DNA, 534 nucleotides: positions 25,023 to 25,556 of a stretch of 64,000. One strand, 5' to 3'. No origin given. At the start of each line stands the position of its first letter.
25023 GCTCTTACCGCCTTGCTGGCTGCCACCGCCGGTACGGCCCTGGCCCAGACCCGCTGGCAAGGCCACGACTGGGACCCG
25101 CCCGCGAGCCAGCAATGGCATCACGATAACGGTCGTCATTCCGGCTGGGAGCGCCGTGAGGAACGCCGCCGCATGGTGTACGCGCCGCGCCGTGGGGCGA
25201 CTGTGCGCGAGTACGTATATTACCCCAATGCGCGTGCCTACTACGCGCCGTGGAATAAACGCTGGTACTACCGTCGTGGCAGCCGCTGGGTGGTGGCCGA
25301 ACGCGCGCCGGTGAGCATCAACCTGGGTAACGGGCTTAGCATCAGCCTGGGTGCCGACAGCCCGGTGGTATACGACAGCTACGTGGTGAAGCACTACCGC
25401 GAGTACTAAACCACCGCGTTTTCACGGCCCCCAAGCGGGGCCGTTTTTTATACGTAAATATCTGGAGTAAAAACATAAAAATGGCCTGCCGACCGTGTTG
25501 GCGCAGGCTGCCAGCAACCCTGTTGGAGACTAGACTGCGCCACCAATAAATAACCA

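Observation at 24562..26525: Cluster of four small secreted Gly/Tyr/His-rich proteins sharing a Tyr/Arg-rich C-terminal module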

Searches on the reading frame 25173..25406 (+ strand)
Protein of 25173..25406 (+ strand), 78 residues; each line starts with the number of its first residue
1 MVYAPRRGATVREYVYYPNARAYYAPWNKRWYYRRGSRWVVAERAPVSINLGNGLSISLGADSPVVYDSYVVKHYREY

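Call 23: search_solved_structures(query=A3, max_evalue=10)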
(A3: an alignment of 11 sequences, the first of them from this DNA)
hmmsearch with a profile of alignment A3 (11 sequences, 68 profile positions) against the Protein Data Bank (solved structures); distinct sequences matched with E-value up to 10: 2.
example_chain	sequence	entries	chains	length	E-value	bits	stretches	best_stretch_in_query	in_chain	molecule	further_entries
8cgn_B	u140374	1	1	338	0.67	13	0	13-50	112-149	60S ribosomal protein L17-A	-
2ofc_A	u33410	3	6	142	1.1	12.4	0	13-42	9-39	Sclerotium rolfsii lectin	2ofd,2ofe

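Call 31: search_protein_representatives(alignment_id=A4)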
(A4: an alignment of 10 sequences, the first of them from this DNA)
Query: 10 sequences, 68 profile positions. Proteins with E-value up to 0.001 (for the whole library): 481; up to 1e-10: 62; up to 1e-30: 2. The best 150 are listed.
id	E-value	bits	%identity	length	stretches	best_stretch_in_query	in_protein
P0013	1.5e-38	146.5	-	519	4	11-62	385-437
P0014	6.3e-33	128.5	-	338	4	11-55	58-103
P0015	2.6e-30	120.1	-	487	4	11-65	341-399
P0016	9.4e-29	115.1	-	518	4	12-58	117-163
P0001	3.2e-27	110.2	-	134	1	2-68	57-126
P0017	2.4e-26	107.4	-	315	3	11-61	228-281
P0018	3.3e-26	106.9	-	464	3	10-60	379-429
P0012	1.8e-25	104.6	-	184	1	2-64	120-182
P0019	1.4e-24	101.7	-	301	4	8-66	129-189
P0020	2.3e-24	101.0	-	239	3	12-64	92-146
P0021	3.0e-24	100.7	-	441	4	11-47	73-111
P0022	4.7e-24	100.0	-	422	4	2-63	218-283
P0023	3.4e-21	90.9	-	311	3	11-64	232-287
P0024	2.0e-20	88.4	-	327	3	4-66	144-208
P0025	2.6e-20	88.1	-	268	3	12-49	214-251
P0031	7.8e-18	80.1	-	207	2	8-63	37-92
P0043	2.7e-15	72.0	-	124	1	7-66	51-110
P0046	5.7e-14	67.7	-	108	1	5-66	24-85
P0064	1.9e-11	59.7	-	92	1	11-62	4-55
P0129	6.2e-07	45.2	-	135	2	8-52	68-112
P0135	8.9e-07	44.7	-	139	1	12-66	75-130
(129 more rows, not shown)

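Call 34: search_protein_families(library=pfam, proteins=[P0013, P0014, P0015, P0016, P0017, P0019, P0031, P0043, P0046, P0064], max_evalue=1)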
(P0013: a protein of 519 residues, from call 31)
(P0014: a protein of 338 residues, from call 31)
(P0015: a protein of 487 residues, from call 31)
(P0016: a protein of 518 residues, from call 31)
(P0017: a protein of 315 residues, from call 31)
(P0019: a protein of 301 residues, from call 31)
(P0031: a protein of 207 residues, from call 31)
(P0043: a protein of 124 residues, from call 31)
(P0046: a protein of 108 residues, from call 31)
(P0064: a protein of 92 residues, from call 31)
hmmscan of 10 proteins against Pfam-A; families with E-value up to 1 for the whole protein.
P0013 (519 aa): 11 families
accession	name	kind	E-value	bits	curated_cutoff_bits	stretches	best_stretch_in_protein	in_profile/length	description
PF20944.2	StcE_b-sandwich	-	2.4e-07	31.1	27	2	121-160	4-41/75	Metalloprotease StcE, beta-sandwich domain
PF21216.2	PepQ_N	-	2.2e-06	28.1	27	1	205-250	74-119/152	Xaa-Pro dipeptidase, N-terminal domain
PF23819.1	DUF7189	-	8e-06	26.4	27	0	98-121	26-49/68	Family of unknown function (DUF7189)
PF19143.6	Omp85_2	-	9.3e-05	22.3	23.1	1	104-179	171-250/351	OMP85 superfamily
PF20125.4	DUF6515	-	0.00055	20.3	24.9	2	92-141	53-102/179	Family of unknown function (DUF6515)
PF12402.13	nlz1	-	0.0043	17.8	27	0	134-148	19-33/58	NocA-like zinc-finger protein 1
PF10976.13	DUF2790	-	0.0094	16.4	27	0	224-239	9-24/56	Protein of unknown function (DUF2790)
PF13176.12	TPR_7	-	0.03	14.9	27.9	0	405-417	8-20/36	Tetratricopeptide repeat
PF11072.13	DUF2859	-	0.034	14.4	25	0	218-262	29-75/147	Protein of unknown function (DUF2859)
PF17780.6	OCRE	-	0.35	11.4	24.7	0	389-412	15-38/52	OCRE domain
PF05685.18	Uma2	-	0.48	10.3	27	0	122-150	138-166/172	Putative restriction endonuclease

P0014 (338 aa): 2 families
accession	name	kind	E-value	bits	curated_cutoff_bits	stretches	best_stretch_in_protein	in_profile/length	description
PF00235.25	Profilin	-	0.071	13.7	25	0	162-185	55-78/127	Profilin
PF19193.6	Tectonin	-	0.19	11.6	30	0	73-107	17-51/216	Tectonin domain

P0015 (487 aa): 1 family
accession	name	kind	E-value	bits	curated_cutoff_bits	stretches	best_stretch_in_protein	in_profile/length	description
PF17780.6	OCRE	-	0.00019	21.8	24.7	2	181-208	12-39/52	OCRE domain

P0016 (518 aa): 2 families
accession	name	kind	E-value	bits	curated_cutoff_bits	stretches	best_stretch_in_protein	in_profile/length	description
PF23214.1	SH3_CYT4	-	0.0023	18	27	0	133-147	32-46/73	Mitochondrial protein cyt-4 SH3 domain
PF19194.5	DUF5869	-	0.18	12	25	1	397-463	16-78/159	Family of unknown function (DUF5869)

P0017 (315 aa): 2 families
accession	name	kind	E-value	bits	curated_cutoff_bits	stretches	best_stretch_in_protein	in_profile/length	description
PF17780.6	OCRE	-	0.42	11.1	24.7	1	132-158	13-39/52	OCRE domain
PF08706.16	D5_N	-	0.85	10.3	22.4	0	47-80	8-38/145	D5 N terminal like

P0019 (301 aa): 3 families
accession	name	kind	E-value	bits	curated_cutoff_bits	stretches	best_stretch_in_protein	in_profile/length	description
PF14288.11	FKS1_dom1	-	0.0049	17.6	27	0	202-226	83-104/111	1,3-beta-glucan synthase subunit FKS1, domain-1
PF15363.11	BTBD8_C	-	0.059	14.1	27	0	248-260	32-44/46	BTB/POZ domain-containing protein 8, C-terminal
PF14123.11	DUF4290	-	0.089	12.8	27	0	92-136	65-108/174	Domain of unknown function (DUF4290)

P0031 (207 aa): 0 families

P0043 (124 aa): 0 families

P0046 (108 aa): 3 families
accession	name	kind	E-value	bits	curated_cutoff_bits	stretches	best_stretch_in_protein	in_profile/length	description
PF01237.23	Oxysterol_BP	-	0.13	11.6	28.9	1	29-86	93-150/368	Oxysterol-binding protein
PF11412.14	DsbD_N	-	0.2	12.1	25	1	39-106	24-96/119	Thiol:disulfide interchange protein DsbD, N-terminal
PF17780.6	OCRE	-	0.61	10.6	24.7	1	30-53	4-43/52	OCRE domain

P0064 (92 aa): 0 families
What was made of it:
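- On OCRE (PF17780): The best family member scores 21.8 bits against a cut-off of 24.7 (call 34).
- Closest known: OCRE domain. Same: It gave sub-threshold Pfam hits on four family members; the best was P0015, E=1.9e-4, 21.8 bits against a cut-off of 24.7 (call 34).
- Closest known: DUF6515. Same: One tandem-repeat member gave a weak match (P0013, E=5.5e-4, 20.3 bits against a cut-off of 24.9; call 34).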

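Call 35: search_protein_families(library=ncbifam, proteins=[P0013, P0014, P0015, P0016, P0017, P0019, P0031, P0043, P0046, P0064], max_evalue=1)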
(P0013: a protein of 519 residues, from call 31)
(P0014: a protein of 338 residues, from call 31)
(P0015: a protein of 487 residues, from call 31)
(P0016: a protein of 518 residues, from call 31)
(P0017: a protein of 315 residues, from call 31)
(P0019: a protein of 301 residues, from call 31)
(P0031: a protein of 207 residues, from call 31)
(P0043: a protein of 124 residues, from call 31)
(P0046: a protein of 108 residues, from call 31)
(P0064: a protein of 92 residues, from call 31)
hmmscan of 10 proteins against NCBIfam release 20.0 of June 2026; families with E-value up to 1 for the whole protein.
P0013 (519 aa): 2 families
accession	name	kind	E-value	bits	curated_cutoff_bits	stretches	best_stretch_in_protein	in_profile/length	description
NF004957.0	PRK06300.1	equivalog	0.0093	15.2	356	0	302-340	54-92/299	enoyl-[acyl-carrier-protein] reductase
NF002636.0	PRK02304.1-5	equivalog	0.037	13.5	125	0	180-201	6-27/176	adenine phosphoribosyltransferase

P0014 (338 aa): 2 families
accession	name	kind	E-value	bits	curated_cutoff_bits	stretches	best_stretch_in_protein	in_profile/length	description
NF041872.1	EPS_EpsA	equivalog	0.0036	16.7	500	0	96-156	133-192/265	exopolysaccharide biosynthesis glycosyltransferase EpsA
TIGR02510.1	NrdE-prime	equivalog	0.049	12.1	602.25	0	151-205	195-250/560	ribonucleoside-diphosphate reductase subunit alpha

P0015 (487 aa): 0 families

P0016 (518 aa): 0 families

P0017 (315 aa): 1 family
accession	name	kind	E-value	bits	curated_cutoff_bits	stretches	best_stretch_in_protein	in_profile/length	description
NF038368.1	P2_Rz1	equivalog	0.046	13.9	27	1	9-33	7-31/85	Rz1-like lysis system protein LysC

P0019 (301 aa): 2 families
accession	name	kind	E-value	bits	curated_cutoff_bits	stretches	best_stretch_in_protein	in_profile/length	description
NF002810.0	PRK02951.1-4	equivalog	0.0033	16.6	323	0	45-67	211-233/292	DNA replication terminus site-binding protein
TIGR01653.1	lactococcin_972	subfamily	0.19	12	32.1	0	5-35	3-32/97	lactococcin 972 family bacteriocin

P0031 (207 aa): 0 families

P0043 (124 aa): 0 families

P0046 (108 aa): 0 families

P0064 (92 aa): 0 families

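Call 41: find_homologous_proteins(query=A5, max_evalue=0.00001)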
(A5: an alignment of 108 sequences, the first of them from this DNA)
Query A5 (108 sequences) (72 aa, profile of the alignment): 13 proteins with E <= 0.00001 among 103 candidates.
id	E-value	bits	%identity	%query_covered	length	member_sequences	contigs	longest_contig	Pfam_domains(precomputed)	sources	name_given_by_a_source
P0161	2.1e-19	87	33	72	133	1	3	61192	-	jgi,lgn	jgi:hypothetical protein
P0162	3.7e-19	87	29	92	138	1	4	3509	-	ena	-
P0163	1.4e-18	85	31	74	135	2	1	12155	-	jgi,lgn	jgi:hypothetical protein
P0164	1.5e-18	85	30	81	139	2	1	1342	-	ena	-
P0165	1.1e-16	79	31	92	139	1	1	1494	-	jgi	jgi:hypothetical protein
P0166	1.1e-15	76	31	86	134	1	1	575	-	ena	-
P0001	1.7e-13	69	99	100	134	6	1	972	-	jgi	jgi:hypothetical protein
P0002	1.1e-12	66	89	100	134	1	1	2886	-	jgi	jgi:hypothetical protein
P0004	1.2e-12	66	75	100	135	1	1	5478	-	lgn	-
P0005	1.6e-12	65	75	94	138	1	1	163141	-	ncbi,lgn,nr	ncbi:MAG TPA: hypothetical protein VHP58_00875 [Alphaproteobacteria bacterium]|nr:hypothetical prote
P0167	1.8e-9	56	23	79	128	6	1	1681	-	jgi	jgi:hypothetical protein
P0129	7.6e-9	54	34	57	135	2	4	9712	-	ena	-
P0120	9.9e-8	50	26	32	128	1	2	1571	-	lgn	-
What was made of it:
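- Tried and rejected: The word-indexed search with the broad module alignment returned only 13 proteins and no names (call 41).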

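Call 43: find_related_loci(query=A4, collection=genome_contigs, flank=8000)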
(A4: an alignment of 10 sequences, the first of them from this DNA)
Query A4 (78 aa) in genome_contigs; peptide patterns used: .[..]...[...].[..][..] (x = any residue, [..] = any of these).
15 stretches matched a pattern; 3 encode a relative of the query (tblastn E <= 1e-3); 3 distinct loci.
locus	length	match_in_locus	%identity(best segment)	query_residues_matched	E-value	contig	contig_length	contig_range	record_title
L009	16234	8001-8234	71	1-78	1e-34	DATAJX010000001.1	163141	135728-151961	MAG TPA_asm: Alphaproteobacteria bacterium isolate SMAG_U6923 k141_62265, whole genome shotgun sequence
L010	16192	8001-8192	41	14-75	8e-11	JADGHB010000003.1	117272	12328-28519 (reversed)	MAG: Nevskia sp. isolate HOG36 NODE_13_length_117272_cov_305.051351, whole genome shotgun sequence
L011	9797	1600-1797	36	13-75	6e-8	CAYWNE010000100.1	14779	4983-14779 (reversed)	MAG TPA_asm: uncultured Burkholderiaceae bacterium isolate SRP135725_co3_13 genome assembly, contig: NODE_4294_length_14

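Call 50: predict_structure(alignment_id=A5)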
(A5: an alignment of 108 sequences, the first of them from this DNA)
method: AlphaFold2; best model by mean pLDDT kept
length: 72 residues; sequences in the alignment: 108
mean_pLDDT: 91.0   pTM: 0.79
mean pLDDT of the five models: 91.0, 89.7, 89.1, 88.7, 87.9
residues with pLDDT >= 90: 56; 70-90: 13; 50-70: 3; < 50: 0
segments of 3 or more residues with pLDDT < 50: none
pLDDT, mean of each block of 10 residues (from residue 1): 85 94 94 93 90 94 91 71
secondary structure, 60 per line:
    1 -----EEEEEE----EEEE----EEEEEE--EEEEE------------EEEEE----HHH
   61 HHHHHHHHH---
elements in order: E6-11 E16-19 E24-29 E32-36 E49-53 H58-69
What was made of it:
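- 25173..25406 (+): P2 module (aa 57-134): AP..G lead-in, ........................, then L.I.L, then a C-terminal helix. AlphaFold2 model of aa 63-134: pLDDT 91, pTM 0.79, five strands plus a helix (call 50).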

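Call 54: fold_search(model_id=the predicted structure, library=pdb)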
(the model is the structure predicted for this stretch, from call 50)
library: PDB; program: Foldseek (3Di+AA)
matches with E <= 10: 34; with E <= 0.001: 0
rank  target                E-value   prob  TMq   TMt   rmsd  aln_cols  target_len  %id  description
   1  6lhy_B                2.0e+00  0.04  0.18  0.09  10.8        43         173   19  Crystal structure of ThsB (released 2020-06-24)
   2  9gds_H                2.4e+00  0.14  0.27  0.19   2.2        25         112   16  Cryo-EM structure of Vibrio cholerae RNA polymerase Transcription Activation Complex with ToxR and TcpP transcription  (released 2025-12-17)
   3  3zh7_B                3.3e+00  0.05  0.30  0.19  12.4        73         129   16  The structure of crystal form II of Haemophilus influenzae protein E (released 2013-04-17)
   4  5zbs_A                3.5e+00  0.04  0.23  0.07  10.0        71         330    8  Crystal Structure of Kinesin-3 KIF13B motor Y73C mutant (released 2018-05-30)
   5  6lhy_A                3.7e+00  0.01  0.14  0.08  10.2        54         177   15  Crystal structure of ThsB (released 2020-06-24)
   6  8c81_E                5.1e+00  0.06  0.31  0.06   4.7        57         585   16  Cryo-EM structure of the yeast SPT-Orm1-Sac1 complex (released 2023-10-11)
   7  3zh6_A                5.4e+00  0.04  0.32  0.20  12.1        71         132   15  The structure of Haemophilus influenzae Se_Met form of protein E (released 2013-03-20)
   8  8p2f_K                5.4e+00  0.02  0.23  0.13  12.3        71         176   11  Staphylococcus aureus 70S ribosome with elongation factor G locked with fusidic acid cyclopentane in post-translocatio (released 2024-05-01)
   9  8chv_C                5.4e+00  0.01  0.14  0.09  11.7        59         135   19  Crystal structure of human PURA (fragment Glu57-Glu212, PUR repeat I and II) R140P mutant (released 2024-02-21)
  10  8ewt_B                5.8e+00  0.06  0.26  0.07   8.2        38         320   13  Bile salt hydrolase A from Lactobacillus gasseri bound to covalent probe (released 2023-11-15)
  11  6t7y_A                5.8e+00  0.02  0.24  0.10   9.7        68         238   13  Structure of PCNA bound to cPIP motif of DP2 from P. abyssi (released 2020-03-04)
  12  6ppq_A                6.2e+00  0.06  0.34  0.35   7.7        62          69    8  Structure of S. pombe Lsm1-7 with RNA, polyuridine with 3' adenosine (released 2020-06-17)
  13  3zh6_B                6.2e+00  0.04  0.32  0.20  12.1        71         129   15  The structure of Haemophilus influenzae Se_Met form of protein E (released 2013-03-20)
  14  5ngm_AG               6.2e+00  0.02  0.23  0.13  12.4        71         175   11  2.9S structure of the 70S ribosome composing the S. aureus 100S complex (released 2017-10-04)
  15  5zo8_A                6.2e+00  0.01  0.20  0.07  10.4        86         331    7  Eg5 motor domain in complex with STLC-type inhibitor PVEI0021 (P21 type) (released 2018-10-10)
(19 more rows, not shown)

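Call 55: find_encoding_contigs(protein=P0161, flank=5000, max_places=3)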
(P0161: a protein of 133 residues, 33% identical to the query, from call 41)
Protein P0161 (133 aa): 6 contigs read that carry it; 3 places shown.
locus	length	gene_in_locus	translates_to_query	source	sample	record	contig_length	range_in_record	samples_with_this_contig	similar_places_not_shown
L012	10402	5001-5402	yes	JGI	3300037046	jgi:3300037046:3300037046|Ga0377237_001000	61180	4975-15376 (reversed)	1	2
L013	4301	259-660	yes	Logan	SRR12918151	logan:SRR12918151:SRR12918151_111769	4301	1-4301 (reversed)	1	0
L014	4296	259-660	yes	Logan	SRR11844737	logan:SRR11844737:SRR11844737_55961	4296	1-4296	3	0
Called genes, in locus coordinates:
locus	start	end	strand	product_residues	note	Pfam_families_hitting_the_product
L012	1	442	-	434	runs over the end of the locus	PF07670:Gate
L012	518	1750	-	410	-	PF12704:MacB_PCD, PF02687:FtsX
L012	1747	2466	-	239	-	PF02463:SMC_N (weak), PF00005:ABC_tran, PF13304:AAA_21 (faint)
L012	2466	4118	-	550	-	PF25917:BSH_RND, PF25954:Beta-barrel_RND_2, PF25990:Beta-barrel_YknX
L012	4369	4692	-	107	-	PF22271:DUF6955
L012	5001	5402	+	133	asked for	-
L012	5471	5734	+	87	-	-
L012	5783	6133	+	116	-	PF01253:SUI1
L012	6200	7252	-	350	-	PF01590:GAF, PF13185:GAF_2, PF13492:GAF_3, PF01590:GAF, PF13185:GAF_2, PF13492:GAF_3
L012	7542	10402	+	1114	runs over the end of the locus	PF00989:PAS, PF13426:PAS_9, PF08448:PAS_4, PF01590:GAF, PF13185:GAF_2, PF00989:PAS, PF08448:PAS_4, PF13188:PAS_8, +8 more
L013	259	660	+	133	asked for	-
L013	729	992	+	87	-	-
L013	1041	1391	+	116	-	PF01253:SUI1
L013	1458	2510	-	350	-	PF01590:GAF, PF13185:GAF_2, PF13492:GAF_3, PF01590:GAF, PF13185:GAF_2, PF13492:GAF_3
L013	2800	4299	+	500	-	?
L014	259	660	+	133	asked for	-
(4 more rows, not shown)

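Call 56: find_encoding_contigs(protein=P0163, flank=5000, max_places=3)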
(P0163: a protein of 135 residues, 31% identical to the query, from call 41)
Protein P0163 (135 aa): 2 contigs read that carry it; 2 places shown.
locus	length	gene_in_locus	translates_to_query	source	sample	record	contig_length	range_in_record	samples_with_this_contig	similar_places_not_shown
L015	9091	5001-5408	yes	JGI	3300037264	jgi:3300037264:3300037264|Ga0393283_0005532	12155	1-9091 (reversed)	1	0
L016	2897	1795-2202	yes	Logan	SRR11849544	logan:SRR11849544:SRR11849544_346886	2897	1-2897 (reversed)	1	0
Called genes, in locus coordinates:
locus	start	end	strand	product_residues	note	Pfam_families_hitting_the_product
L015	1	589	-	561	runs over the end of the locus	PF03063:Prismane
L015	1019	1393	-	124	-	-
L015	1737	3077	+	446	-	PF00890:FAD_binding_2 (faint), PF01266:DAO, PF01494:FAD_binding_3 (faint), PF03486:HI0933_like (faint), PF07992:Pyr_redox_2 (faint), PF12831:FAD_oxidored (faint), PF00732:GMC_oxred_N, PF05199:GMC_oxred_C, +2 more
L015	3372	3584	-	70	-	-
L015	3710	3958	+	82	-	-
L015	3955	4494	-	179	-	PF27271:AF_1327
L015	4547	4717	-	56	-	-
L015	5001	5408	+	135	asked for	-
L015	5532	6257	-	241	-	PF02433:FixO (faint), PF13442:Cytochrome_CBB3 (weak), PF00034:Cytochrom_C, PF13442:Cytochrome_CBB3 (weak), PF00034:Cytochrom_C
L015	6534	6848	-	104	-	-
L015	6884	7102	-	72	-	-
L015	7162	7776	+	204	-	PF00149:Metallophos (weak), PF12850:Metallophos_2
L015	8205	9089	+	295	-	?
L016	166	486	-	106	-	-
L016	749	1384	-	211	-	PF27271:AF_1327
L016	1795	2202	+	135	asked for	-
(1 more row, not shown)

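Call 57: find_encoding_contigs(protein=P0129, flank=5000, max_places=3)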
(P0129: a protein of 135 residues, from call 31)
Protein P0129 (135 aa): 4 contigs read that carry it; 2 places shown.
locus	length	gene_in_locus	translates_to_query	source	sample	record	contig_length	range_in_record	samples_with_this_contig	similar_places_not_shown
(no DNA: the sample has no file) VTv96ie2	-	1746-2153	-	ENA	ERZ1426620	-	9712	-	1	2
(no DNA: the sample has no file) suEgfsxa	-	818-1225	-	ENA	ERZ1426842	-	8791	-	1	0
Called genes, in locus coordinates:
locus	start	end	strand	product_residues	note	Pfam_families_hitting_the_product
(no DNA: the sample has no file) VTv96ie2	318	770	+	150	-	PF02637:GatB_Yqey (faint), PF09424:YqeY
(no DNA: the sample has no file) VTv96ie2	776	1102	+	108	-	-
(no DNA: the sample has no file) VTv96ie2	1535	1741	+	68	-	-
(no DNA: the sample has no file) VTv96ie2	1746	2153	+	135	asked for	-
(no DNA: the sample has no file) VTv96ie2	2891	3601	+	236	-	PF07460:NUMOD3 (faint)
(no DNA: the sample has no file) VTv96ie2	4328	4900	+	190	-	-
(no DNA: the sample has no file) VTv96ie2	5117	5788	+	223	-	-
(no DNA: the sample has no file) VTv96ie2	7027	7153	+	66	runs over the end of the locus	-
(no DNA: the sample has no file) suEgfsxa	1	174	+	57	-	?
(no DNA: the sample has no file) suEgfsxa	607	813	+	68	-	-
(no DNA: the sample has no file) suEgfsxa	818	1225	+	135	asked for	-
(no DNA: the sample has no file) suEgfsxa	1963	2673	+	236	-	PF07460:NUMOD3 (faint)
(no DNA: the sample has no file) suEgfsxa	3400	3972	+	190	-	-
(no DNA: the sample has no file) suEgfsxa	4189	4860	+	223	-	-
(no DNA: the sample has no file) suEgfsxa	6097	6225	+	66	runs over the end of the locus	-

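Call 61: fold_search(model_id=the predicted structure, library=viral)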
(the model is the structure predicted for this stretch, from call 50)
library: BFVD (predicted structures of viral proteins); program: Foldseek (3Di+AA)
matches with E <= 10: 239; with E <= 0.001: 0
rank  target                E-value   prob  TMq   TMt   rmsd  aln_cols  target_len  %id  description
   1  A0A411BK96            8.3e-01  0.30  0.38  0.15   3.9        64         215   16  (no name in the UniProt tables at hand)
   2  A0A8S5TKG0            1.1e+00  0.07  0.28  0.19   8.1        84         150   15  Uncharacterized protein [Podoviridae sp. ctz6O13]
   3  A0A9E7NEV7            1.1e+00  0.12  0.28  0.32   3.4        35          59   17  Uncharacterized protein [Escherichia phage 6925]
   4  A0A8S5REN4            1.1e+00  0.03  0.19  0.17  10.5        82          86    8  Uncharacterized protein [virus sp. ctqEG8]
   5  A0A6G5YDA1            1.5e+00  0.06  0.24  0.19  10.4        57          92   14  (no name in the UniProt tables at hand)
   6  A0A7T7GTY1            1.6e+00  0.20  0.40  0.44   4.2        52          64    8  Uncharacterized protein [Escherichia phage vB_EcoS-BECP10]
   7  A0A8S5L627            1.6e+00  0.06  0.28  0.04  10.0        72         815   18  Mediator complex subunit 30 [MELD virus sp.]
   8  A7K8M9                1.6e+00  0.03  0.20  0.16  11.7        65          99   11  Uncharacterized protein z269L [Chlorovirus heliozoae]
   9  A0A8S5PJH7            1.8e+00  0.08  0.27  0.23  10.1        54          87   17  Uncharacterized protein [Siphoviridae sp. ctUGQ45]
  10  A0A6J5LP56            1.8e+00  0.05  0.24  0.09   8.6        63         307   10  Uncharacterized protein [uncultured Caudovirales phage]
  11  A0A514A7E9            1.9e+00  0.04  0.22  0.19  10.5        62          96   13  (no name in the UniProt tables at hand)
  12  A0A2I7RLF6            2.0e+00  0.08  0.30  0.31   9.9        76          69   12  (no name in the UniProt tables at hand)
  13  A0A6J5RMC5            2.1e+00  0.14  0.26  0.27   5.4        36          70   28  Uncharacterized protein [uncultured Caudovirales phage]
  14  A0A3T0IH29            2.1e+00  0.09  0.30  0.29   6.3        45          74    7  Uncharacterized protein [Acinetobacter phage AbTZA1]
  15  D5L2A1                2.2e+00  0.09  0.25  0.10   6.5        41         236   17  Uncharacterized protein [uncultured virus]
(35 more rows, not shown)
